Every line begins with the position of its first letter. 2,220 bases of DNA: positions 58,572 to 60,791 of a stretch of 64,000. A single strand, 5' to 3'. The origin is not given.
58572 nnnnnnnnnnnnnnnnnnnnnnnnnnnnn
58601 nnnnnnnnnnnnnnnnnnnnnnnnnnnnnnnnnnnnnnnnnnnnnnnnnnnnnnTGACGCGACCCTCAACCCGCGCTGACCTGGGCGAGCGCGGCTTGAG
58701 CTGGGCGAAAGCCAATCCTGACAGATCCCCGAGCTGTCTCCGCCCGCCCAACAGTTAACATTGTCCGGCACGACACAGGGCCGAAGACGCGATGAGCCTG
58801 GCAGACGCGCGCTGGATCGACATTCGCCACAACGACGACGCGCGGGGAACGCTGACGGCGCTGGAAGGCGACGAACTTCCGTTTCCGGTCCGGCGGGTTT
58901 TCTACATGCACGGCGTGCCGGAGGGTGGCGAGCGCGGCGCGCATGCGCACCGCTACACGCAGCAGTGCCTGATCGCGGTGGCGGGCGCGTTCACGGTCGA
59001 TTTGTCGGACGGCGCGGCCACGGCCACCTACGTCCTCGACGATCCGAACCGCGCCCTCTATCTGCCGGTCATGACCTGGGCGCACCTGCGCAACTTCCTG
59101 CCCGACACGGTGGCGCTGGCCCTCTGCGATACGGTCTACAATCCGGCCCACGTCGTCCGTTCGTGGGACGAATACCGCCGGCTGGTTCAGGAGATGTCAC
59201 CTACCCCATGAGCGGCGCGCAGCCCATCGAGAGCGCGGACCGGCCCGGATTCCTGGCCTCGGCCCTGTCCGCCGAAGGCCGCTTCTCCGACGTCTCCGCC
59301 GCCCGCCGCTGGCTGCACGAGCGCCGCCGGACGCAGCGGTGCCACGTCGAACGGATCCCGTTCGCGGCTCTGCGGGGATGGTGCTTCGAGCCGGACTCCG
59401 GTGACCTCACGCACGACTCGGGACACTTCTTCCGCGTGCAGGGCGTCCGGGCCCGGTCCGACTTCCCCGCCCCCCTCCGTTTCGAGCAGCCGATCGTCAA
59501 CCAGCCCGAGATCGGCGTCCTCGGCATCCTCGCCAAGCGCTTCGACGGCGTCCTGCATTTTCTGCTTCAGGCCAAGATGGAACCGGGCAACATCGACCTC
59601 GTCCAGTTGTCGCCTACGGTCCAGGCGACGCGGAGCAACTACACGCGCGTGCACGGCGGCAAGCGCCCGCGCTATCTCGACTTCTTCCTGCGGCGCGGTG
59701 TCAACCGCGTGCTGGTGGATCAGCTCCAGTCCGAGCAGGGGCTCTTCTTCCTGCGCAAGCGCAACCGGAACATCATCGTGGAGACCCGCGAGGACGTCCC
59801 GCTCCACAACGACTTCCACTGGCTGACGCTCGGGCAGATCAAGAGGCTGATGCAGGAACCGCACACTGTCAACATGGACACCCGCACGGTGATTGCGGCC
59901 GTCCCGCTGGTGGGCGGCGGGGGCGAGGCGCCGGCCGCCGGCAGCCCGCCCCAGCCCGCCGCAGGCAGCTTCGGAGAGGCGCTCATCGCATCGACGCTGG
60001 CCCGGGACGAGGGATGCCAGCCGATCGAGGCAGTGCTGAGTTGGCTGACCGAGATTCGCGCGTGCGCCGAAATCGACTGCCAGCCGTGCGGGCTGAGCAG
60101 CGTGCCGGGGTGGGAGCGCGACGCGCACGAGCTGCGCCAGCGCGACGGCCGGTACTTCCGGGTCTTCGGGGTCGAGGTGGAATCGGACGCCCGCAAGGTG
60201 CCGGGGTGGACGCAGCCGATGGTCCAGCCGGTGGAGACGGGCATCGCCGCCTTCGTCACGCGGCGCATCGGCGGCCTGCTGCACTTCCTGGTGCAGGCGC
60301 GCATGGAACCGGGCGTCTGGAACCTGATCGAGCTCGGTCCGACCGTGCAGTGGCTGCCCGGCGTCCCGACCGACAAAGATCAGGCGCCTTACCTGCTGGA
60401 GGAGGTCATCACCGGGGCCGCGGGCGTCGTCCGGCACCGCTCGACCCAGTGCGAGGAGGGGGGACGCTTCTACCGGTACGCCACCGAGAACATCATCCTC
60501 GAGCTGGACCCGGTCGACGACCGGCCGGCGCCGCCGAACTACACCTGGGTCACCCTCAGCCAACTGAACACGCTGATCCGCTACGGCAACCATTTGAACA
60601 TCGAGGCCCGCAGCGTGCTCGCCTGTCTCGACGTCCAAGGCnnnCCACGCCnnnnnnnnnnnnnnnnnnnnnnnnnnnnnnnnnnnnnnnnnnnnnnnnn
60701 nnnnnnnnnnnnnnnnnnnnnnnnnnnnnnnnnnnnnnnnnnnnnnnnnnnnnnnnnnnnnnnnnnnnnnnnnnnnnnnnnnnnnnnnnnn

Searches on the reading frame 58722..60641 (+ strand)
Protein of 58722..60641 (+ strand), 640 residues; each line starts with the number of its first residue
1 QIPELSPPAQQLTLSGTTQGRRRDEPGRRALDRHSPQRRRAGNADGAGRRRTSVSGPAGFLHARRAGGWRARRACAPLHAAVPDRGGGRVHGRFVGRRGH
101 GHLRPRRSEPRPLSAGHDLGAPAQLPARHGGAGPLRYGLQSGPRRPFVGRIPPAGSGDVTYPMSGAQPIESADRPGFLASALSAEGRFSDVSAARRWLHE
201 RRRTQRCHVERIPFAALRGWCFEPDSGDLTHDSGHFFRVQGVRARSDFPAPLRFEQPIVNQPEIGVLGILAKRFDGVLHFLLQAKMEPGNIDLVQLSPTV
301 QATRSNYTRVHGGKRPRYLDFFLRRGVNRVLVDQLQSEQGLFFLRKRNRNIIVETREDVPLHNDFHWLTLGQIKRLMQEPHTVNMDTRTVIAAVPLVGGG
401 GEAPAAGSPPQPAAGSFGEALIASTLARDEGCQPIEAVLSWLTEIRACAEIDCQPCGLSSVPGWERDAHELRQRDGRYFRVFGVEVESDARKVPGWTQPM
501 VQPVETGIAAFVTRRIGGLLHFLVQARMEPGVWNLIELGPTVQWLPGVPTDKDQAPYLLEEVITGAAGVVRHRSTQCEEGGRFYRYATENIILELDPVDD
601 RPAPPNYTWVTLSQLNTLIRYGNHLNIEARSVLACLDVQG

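Call 81: search_protein_families(library=pfam, proteins=[window:58722-60641:+], max_evalue=0.00001)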
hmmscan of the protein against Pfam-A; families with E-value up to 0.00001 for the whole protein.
window:58722-60641:+ (640 aa): 1 family
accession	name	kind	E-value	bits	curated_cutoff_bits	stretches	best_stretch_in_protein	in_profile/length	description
PF03559.20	Hexose_dehydrat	-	2.3e-139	461.9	25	2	195-393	5-202/203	NDP-hexose 2,3-dehydratase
